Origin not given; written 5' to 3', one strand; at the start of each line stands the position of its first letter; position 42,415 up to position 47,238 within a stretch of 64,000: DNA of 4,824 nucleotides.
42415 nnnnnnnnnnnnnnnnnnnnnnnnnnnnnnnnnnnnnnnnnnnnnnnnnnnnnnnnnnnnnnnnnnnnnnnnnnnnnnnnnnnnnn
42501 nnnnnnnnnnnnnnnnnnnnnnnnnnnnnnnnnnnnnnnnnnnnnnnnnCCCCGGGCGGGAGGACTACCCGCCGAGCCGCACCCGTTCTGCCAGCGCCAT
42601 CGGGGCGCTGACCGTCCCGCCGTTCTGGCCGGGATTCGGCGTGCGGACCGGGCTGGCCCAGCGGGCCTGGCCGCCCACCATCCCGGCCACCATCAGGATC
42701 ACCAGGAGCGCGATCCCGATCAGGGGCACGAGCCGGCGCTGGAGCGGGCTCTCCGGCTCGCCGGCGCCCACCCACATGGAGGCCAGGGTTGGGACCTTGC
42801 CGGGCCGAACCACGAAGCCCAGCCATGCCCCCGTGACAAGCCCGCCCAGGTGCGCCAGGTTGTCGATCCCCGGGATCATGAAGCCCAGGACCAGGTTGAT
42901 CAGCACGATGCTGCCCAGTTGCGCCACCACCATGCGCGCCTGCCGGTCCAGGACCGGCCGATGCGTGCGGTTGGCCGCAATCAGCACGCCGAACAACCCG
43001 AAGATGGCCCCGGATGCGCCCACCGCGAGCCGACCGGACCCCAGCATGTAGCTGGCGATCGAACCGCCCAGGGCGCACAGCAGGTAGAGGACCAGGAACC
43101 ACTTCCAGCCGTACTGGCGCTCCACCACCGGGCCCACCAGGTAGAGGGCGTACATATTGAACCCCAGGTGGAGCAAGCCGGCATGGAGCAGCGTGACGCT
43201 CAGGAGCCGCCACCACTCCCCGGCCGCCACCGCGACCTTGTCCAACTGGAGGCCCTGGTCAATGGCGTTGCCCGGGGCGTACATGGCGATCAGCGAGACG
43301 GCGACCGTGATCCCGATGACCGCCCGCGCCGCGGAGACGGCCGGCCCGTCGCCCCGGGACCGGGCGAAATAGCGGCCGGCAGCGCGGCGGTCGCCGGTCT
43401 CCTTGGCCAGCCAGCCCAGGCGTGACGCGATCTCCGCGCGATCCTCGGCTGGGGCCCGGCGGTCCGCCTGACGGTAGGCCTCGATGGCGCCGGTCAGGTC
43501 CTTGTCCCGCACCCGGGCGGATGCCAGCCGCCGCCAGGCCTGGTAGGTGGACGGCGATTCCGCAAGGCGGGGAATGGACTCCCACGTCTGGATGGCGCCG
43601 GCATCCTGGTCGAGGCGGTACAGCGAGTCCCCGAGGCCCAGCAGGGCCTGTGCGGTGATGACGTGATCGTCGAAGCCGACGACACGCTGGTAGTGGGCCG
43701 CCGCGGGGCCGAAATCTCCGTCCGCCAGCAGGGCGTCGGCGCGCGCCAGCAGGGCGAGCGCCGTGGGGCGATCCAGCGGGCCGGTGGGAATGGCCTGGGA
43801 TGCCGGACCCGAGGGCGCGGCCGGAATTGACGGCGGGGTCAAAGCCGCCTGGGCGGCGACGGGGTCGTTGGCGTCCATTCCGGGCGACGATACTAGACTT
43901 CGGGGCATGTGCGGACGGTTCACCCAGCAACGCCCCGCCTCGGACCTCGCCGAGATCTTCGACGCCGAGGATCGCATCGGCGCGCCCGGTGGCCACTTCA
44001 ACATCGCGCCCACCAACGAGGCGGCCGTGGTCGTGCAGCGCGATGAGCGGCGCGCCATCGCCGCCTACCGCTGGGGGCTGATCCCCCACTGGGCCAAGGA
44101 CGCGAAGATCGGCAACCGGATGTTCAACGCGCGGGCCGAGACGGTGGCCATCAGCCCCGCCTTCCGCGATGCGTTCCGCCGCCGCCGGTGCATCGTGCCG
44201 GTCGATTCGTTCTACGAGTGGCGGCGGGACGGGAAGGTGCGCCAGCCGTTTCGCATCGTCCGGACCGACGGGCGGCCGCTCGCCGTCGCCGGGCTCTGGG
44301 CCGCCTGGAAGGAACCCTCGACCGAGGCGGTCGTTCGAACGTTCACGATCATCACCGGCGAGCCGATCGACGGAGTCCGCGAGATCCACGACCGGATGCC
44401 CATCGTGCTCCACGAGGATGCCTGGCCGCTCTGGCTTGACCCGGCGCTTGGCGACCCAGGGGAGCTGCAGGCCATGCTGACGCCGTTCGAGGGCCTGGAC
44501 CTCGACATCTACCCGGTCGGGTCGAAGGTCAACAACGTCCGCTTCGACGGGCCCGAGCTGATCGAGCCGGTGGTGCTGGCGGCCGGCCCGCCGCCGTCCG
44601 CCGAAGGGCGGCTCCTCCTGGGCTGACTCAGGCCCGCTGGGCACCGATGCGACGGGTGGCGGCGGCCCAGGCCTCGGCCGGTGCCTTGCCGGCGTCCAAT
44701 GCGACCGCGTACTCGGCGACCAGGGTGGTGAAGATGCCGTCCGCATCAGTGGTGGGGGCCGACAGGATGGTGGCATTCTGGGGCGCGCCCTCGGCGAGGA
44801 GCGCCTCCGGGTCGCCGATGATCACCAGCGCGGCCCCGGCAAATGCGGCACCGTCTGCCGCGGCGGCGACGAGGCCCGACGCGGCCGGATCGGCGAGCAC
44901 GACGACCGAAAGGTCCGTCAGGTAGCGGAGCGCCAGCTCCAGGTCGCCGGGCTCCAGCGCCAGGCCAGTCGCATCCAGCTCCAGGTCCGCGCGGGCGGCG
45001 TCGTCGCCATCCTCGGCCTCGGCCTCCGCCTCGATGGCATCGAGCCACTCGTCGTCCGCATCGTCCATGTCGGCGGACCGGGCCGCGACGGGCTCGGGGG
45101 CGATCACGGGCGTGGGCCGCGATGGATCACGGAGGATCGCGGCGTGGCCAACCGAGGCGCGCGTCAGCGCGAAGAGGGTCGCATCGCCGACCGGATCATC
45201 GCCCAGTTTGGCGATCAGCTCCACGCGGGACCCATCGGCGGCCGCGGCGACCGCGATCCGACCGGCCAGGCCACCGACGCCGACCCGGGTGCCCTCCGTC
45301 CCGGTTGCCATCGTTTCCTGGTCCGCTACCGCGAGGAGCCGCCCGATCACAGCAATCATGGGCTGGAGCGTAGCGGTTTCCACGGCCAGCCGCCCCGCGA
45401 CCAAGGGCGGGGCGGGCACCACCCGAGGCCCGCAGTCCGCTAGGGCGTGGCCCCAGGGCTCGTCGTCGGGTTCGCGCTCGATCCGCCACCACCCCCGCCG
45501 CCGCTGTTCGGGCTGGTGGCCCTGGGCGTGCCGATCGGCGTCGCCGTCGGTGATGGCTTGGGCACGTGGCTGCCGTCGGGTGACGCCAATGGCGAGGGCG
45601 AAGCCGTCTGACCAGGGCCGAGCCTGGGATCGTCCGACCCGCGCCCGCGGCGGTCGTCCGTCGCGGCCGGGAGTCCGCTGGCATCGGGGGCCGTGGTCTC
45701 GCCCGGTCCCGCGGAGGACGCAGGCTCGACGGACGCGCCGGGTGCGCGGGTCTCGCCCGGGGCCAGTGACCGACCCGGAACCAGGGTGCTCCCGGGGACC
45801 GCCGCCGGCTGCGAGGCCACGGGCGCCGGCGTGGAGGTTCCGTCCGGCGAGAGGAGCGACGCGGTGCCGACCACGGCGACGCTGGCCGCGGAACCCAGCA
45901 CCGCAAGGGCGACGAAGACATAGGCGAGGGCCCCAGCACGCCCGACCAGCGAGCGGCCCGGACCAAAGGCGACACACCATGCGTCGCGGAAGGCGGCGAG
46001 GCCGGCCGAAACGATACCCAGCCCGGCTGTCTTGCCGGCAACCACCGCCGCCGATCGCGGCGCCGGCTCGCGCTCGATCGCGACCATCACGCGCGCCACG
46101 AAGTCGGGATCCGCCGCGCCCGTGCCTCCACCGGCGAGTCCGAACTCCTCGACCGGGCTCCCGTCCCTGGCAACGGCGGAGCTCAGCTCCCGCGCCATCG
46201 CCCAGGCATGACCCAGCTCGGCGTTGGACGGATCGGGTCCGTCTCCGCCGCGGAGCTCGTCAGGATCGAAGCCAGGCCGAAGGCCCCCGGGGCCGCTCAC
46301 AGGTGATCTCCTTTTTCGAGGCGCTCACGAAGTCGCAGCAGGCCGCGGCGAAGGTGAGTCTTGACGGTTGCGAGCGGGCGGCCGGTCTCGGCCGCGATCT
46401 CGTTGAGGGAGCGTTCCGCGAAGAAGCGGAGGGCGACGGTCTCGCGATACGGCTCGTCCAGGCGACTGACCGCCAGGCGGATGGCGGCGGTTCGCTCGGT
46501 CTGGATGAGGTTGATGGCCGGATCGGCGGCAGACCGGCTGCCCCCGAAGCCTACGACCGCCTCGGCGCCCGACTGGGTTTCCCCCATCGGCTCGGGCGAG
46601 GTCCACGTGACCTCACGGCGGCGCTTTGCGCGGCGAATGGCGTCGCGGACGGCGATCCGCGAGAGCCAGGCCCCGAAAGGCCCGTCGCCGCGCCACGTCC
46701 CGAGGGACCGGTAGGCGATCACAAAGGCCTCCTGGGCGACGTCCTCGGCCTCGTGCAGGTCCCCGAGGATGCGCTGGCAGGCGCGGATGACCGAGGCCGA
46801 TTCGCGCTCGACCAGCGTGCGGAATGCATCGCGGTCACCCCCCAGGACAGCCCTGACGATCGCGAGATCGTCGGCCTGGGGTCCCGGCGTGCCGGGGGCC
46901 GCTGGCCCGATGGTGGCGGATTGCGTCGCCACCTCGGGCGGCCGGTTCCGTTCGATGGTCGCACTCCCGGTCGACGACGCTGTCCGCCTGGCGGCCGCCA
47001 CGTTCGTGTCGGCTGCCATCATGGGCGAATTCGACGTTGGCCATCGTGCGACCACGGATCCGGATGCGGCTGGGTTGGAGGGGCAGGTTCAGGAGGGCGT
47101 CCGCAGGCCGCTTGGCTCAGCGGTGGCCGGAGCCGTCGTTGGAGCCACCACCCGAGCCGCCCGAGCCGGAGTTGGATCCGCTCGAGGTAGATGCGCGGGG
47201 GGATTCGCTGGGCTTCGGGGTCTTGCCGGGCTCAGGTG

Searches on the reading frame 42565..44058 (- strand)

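Call 11: search_protein_families(library=pfam, proteins=[window:42565-44058:-], max_evalue=0.01)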
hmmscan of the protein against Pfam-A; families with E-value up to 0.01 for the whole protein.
window:42565-44058:- (497 aa): 7 families
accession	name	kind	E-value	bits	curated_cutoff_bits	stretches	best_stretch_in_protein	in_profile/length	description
PF01694.28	Rhomboid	-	2.1e-36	125.7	22.6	1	280-418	2-141/143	Rhomboid domain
PF13432.12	TPR_16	-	7.2e-07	30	32.7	2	166-204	25-63/65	Tetratricopeptide repeat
PF13174.12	TPR_6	-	8.9e-06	26.5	26.3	0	137-162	1-26/33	Tetratricopeptide repeat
PF07719.23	TPR_2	-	3.2e-05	24.2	27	0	100-126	1-27/34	Tetratricopeptide repeat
PF13424.12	TPR_12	-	0.00011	22.7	30.1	0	172-234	3-71/77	Tetratricopeptide repeat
PF13428.12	TPR_14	-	0.00031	21.6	23.5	0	173-208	2-37/44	Tetratricopeptide repeat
PF13181.12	TPR_8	-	0.0026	18.3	25.7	0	173-204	2-33/34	Tetratricopeptide repeat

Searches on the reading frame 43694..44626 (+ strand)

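Call 11: search_protein_families(library=pfam, proteins=[window:43694-44626:+], max_evalue=0.01)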
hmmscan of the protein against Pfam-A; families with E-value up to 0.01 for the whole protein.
window:43694-44626:+ (310 aa): 1 family
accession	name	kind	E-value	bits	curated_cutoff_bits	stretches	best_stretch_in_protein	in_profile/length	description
PF02586.19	SRAP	-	8.2e-72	241.6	27.1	1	72-282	1-214/214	SOS response associated peptidase (SRAP)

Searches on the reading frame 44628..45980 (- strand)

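Call 11: search_protein_families(library=pfam, proteins=[window:44628-45980:-], max_evalue=0.01)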
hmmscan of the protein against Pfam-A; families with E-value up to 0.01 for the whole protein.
window:44628-45980:- (450 aa): 1 family
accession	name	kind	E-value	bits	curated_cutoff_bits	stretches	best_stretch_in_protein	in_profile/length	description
PF00294.29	PfkB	-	0.00034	20.5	25.8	1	228-315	28-117/302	pfkB family carbohydrate kinase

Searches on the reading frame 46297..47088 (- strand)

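Call 53: search_protein_families(library=pfam, proteins=[window:46297-47088:-], max_evalue=0.1)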
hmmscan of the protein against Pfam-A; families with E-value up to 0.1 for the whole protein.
window:46297-47088:- (263 aa): 4 families
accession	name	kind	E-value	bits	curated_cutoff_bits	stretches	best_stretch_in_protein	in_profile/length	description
PF04542.20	Sigma70_r2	-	2e-15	56.7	24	1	92-158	1-69/71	Sigma-70 region 2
PF08281.18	Sigma70_r4_2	-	3.6e-10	39.8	25.7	1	202-253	3-54/54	Sigma-70, region 4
PF04545.22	Sigma70_r4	-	7.9e-09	35.3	24.1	1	207-255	2-50/50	Sigma-70, region 4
PF13936.12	HTH_38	-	0.013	15.6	27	1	215-249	10-44/44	Helix-turn-helix domain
